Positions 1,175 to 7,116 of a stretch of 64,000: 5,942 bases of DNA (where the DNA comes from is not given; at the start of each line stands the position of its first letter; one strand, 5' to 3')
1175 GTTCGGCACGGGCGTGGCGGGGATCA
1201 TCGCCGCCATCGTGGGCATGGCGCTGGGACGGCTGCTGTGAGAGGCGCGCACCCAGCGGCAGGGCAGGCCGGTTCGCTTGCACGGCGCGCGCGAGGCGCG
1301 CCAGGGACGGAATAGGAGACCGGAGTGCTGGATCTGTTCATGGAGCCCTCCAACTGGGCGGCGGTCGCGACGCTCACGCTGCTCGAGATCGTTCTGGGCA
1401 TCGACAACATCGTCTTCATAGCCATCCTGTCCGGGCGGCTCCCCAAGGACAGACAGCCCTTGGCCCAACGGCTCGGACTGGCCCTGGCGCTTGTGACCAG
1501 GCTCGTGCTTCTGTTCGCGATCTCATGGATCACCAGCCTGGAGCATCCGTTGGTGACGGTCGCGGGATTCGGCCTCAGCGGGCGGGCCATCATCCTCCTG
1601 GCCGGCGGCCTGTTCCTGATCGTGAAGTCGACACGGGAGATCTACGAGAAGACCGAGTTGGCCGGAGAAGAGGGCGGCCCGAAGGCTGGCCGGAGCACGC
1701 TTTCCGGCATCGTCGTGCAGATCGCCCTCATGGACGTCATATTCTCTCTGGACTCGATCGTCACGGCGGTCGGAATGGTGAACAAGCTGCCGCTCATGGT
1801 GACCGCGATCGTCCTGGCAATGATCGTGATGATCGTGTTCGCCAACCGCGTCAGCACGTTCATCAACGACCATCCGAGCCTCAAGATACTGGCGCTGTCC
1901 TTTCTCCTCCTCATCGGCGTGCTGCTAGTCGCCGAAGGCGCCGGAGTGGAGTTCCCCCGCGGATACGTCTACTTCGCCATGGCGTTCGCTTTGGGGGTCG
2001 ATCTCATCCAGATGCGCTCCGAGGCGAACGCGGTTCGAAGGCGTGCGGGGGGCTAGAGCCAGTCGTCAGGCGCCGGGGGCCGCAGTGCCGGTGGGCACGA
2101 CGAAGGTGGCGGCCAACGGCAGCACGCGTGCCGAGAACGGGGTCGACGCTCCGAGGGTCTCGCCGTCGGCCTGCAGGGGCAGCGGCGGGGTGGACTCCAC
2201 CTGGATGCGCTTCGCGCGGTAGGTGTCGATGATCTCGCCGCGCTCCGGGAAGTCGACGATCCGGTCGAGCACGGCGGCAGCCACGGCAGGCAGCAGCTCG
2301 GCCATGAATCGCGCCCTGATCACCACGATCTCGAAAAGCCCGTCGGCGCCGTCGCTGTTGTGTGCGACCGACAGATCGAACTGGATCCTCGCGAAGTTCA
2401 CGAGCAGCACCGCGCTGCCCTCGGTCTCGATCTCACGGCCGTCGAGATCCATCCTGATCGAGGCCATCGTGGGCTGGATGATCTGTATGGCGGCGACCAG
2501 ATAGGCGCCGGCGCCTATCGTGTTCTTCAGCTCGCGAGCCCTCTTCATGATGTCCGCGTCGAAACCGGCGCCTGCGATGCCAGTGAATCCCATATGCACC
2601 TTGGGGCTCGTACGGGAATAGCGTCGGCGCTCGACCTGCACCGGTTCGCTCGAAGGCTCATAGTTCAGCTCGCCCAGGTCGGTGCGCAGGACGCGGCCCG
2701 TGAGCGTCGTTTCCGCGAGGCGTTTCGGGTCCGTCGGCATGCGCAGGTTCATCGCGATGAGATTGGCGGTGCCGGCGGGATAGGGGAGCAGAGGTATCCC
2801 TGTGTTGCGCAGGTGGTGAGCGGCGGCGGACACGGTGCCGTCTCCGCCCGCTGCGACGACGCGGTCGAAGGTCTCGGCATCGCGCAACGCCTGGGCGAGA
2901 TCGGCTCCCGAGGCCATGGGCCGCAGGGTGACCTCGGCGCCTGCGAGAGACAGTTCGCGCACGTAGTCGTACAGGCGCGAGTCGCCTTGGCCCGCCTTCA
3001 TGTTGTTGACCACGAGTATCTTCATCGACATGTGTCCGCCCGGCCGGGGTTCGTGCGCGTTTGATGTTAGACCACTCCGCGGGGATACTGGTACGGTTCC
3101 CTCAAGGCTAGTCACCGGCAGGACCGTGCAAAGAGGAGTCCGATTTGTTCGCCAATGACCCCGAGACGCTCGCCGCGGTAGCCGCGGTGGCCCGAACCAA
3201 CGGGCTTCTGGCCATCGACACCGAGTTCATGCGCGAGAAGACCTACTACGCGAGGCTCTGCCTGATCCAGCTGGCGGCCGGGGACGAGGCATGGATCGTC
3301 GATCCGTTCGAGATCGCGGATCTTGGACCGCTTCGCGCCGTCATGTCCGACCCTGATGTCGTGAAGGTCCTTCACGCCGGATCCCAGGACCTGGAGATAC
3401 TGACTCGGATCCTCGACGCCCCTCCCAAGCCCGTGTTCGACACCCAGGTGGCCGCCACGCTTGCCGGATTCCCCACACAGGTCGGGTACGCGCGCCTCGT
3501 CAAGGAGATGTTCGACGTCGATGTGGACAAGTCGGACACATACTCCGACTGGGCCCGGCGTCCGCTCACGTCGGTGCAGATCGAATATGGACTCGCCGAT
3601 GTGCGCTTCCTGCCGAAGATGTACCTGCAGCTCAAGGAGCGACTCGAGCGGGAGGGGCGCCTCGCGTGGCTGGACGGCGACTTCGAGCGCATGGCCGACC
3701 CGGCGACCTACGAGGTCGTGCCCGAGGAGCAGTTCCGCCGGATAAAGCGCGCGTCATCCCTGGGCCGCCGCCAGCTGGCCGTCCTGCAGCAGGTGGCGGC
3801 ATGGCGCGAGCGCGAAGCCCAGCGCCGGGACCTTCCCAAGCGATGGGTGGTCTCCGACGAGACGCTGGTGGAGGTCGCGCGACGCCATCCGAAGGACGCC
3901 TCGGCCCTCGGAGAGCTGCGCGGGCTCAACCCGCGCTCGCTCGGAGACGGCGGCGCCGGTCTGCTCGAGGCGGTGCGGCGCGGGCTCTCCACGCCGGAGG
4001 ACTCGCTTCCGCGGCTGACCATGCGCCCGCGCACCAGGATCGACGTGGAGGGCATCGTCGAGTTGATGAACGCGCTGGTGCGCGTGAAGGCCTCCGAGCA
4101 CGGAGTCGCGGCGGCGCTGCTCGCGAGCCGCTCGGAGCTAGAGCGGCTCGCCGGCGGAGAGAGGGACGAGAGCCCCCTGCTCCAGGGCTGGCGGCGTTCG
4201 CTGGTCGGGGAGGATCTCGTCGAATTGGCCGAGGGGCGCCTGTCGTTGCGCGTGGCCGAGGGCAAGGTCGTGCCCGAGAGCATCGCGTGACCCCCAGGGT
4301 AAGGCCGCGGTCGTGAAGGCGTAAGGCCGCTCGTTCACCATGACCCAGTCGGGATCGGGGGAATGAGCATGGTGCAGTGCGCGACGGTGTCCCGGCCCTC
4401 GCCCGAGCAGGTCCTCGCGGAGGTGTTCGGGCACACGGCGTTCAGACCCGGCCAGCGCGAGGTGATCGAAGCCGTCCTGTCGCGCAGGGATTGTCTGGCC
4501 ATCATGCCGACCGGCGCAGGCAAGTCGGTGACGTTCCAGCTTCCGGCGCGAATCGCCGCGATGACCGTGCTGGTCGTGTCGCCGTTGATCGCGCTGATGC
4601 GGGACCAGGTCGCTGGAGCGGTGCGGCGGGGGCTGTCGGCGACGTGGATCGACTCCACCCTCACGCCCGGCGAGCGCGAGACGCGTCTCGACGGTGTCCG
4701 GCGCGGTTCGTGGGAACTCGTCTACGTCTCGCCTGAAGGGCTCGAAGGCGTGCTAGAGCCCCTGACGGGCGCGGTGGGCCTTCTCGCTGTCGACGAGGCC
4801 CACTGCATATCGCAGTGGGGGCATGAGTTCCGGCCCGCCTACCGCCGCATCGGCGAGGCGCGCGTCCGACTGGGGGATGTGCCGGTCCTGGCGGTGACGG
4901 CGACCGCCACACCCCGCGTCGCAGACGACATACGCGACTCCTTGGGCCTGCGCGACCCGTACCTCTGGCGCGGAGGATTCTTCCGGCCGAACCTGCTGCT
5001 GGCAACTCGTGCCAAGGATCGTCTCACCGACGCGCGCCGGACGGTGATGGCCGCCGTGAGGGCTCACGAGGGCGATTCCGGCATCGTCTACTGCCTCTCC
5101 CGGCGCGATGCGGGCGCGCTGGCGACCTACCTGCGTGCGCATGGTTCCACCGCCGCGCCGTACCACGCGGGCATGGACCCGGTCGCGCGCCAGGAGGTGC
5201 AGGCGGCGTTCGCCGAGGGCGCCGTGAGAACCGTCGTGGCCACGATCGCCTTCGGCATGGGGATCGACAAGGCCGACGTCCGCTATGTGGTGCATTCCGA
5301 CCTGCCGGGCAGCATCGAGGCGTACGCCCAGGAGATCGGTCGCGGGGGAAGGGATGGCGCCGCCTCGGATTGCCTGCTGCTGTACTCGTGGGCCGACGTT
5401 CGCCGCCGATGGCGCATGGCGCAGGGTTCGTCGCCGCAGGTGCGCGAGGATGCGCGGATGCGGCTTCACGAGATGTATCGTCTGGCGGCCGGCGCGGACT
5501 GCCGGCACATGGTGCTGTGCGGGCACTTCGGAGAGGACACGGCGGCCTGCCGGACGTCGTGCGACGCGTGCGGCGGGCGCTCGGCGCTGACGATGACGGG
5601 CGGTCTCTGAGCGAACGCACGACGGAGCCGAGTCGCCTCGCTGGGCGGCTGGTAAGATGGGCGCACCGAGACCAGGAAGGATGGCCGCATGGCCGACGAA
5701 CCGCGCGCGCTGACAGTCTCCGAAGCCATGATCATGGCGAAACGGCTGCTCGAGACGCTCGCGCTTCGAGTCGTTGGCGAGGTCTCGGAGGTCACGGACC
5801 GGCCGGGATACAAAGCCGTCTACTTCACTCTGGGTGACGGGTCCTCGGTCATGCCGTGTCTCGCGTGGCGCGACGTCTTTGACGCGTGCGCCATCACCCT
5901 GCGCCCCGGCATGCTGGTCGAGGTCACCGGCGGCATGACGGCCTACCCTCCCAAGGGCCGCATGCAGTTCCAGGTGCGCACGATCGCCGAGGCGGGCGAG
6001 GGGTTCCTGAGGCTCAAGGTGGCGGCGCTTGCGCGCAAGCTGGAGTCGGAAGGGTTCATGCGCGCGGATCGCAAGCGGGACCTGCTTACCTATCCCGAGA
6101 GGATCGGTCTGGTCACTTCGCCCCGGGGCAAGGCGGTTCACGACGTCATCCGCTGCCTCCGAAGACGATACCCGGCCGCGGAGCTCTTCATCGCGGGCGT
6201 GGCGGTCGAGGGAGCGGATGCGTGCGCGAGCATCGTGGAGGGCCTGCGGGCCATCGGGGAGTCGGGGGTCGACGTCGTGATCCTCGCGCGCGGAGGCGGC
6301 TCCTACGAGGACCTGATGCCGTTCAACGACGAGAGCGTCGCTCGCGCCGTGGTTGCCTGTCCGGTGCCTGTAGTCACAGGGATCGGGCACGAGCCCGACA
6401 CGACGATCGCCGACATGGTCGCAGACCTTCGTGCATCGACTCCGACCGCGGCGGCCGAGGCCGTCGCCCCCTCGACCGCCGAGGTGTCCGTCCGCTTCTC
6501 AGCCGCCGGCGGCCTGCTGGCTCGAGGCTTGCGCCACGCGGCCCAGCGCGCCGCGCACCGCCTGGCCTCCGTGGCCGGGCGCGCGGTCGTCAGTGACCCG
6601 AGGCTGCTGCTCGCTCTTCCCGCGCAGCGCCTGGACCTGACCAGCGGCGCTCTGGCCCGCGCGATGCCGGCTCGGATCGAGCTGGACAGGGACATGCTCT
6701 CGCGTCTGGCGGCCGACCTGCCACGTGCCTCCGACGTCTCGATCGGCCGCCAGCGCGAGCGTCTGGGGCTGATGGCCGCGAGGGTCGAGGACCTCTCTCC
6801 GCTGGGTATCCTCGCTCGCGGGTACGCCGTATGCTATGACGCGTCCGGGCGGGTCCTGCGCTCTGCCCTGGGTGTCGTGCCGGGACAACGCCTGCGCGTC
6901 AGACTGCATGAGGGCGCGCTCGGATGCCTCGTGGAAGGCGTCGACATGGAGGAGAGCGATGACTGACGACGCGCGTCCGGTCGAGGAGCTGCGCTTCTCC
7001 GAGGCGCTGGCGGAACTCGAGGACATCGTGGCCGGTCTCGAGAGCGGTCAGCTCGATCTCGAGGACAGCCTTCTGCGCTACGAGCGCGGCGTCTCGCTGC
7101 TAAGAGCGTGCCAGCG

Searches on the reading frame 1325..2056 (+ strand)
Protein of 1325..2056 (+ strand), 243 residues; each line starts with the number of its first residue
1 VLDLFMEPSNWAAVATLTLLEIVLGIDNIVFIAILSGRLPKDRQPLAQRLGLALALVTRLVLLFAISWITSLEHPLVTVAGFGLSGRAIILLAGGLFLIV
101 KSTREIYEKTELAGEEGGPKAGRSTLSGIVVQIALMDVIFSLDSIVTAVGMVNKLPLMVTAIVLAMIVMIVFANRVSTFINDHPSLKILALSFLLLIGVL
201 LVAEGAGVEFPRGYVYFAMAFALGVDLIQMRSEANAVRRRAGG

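Call 40: search_protein_families(library=pfam, proteins=[window:1325-2056:+], max_evalue=0.00001)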
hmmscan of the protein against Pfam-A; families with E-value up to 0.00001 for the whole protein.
window:1325-2056:+ (243 aa): 1 family
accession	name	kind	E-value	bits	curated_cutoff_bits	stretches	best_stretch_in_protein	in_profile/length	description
PF03741.22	TerC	-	1.2e-44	152.6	27.8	1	16-204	2-177/178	Integral membrane protein TerC family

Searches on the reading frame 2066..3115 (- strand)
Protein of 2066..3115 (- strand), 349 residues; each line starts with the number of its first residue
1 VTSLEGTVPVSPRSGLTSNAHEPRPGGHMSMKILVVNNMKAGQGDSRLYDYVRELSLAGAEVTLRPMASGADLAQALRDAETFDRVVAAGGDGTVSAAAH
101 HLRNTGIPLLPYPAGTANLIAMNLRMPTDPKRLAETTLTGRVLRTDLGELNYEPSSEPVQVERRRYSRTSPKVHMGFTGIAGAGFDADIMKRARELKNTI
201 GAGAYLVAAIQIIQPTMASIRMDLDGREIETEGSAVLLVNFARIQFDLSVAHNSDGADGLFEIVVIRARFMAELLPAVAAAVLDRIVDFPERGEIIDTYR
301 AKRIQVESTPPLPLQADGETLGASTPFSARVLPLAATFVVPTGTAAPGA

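Call 40: search_protein_families(library=pfam, proteins=[window:2066-3115:-], max_evalue=0.00001)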
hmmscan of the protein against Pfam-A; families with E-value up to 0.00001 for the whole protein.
window:2066-3115:- (349 aa): 3 families
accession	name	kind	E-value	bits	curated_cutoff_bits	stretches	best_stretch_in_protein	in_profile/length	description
PF00781.29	DAGK_cat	-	2.6e-18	66.2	23.6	1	32-149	1-124/125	Diacylglycerol kinase catalytic domain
PF19279.4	YegS_C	-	5.1e-16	59.2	27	1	180-336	2-154/158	YegS C-terminal NAD kinase beta sandwich-like domain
PF01513.26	NAD_kinase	-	1.4e-07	32.3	25.5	1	80-119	70-109/130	ATP-NAD kinase N-terminal domain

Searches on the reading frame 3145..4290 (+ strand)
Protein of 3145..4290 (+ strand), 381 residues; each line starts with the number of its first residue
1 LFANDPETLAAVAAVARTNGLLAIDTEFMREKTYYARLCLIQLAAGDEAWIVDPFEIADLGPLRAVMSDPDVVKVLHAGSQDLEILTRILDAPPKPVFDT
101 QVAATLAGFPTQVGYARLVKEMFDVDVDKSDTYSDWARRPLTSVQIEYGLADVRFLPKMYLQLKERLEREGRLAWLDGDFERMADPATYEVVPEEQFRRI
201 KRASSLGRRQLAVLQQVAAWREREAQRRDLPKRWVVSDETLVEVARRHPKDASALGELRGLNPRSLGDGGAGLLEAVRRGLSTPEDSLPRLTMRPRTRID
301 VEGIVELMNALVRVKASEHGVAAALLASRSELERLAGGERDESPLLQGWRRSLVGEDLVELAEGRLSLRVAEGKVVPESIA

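Call 40: search_protein_families(library=pfam, proteins=[window:3145-4290:+], max_evalue=0.00001)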
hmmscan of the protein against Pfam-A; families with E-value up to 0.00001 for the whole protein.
window:3145-4290:+ (381 aa): 2 families
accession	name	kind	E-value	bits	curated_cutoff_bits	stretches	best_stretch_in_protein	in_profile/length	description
PF01612.26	DNA_pol_A_exo1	-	1.2e-37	129.8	23.6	1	5-168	6-173/173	3'-5' exonuclease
PF00570.28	HRDC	-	1.7e-16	60.4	23.8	1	210-277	1-68/68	HRDC domain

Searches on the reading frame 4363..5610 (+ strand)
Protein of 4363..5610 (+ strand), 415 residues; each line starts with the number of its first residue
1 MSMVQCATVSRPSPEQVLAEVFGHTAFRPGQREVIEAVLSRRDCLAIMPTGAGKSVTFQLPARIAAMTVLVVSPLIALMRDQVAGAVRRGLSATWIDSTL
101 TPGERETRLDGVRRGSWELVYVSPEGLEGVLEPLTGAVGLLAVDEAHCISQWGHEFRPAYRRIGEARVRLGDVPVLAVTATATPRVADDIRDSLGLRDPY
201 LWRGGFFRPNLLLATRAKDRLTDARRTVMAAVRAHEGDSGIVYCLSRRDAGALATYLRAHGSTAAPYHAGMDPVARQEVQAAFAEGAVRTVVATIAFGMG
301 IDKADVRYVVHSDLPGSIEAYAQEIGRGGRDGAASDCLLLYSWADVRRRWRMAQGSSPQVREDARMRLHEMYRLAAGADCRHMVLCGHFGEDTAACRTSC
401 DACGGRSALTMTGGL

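Call 40: search_protein_families(library=pfam, proteins=[window:4363-5610:+], max_evalue=0.00001)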
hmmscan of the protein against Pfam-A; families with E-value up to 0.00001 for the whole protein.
window:4363-5610:+ (415 aa): 3 families
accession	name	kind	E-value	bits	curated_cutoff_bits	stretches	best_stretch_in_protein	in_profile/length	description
PF00270.35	DEAD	-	1e-22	81.1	26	1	28-189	1-166/167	DEAD/DEAH box helicase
PF00271.37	Helicase_C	-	7.7e-20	71.6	23.5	1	229-332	7-110/110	Helicase conserved C-terminal domain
PF16124.10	RecQ_Zn_bind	-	1.9e-10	41.7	25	1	344-403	2-65/66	RecQ zinc-binding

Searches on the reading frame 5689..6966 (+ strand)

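Call 40: search_protein_families(library=pfam, proteins=[window:5689-6966:+], max_evalue=0.00001)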
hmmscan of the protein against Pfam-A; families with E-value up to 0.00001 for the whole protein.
window:5689-6966:+ (425 aa): 3 families
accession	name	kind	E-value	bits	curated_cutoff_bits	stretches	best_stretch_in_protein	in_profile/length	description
PF02601.20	Exonuc_VII_L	-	2.9e-79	267.3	35.9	1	124-412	2-313/315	Exonuclease VII, large subunit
PF13742.12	tRNA_anti_2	-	2.2e-15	57.1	27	1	8-99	1-94/95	OB-fold nucleic acid binding domain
PF01336.31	tRNA_anti-codon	-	2.4e-10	40.6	27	1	27-99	2-72/75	OB-fold nucleic acid binding domain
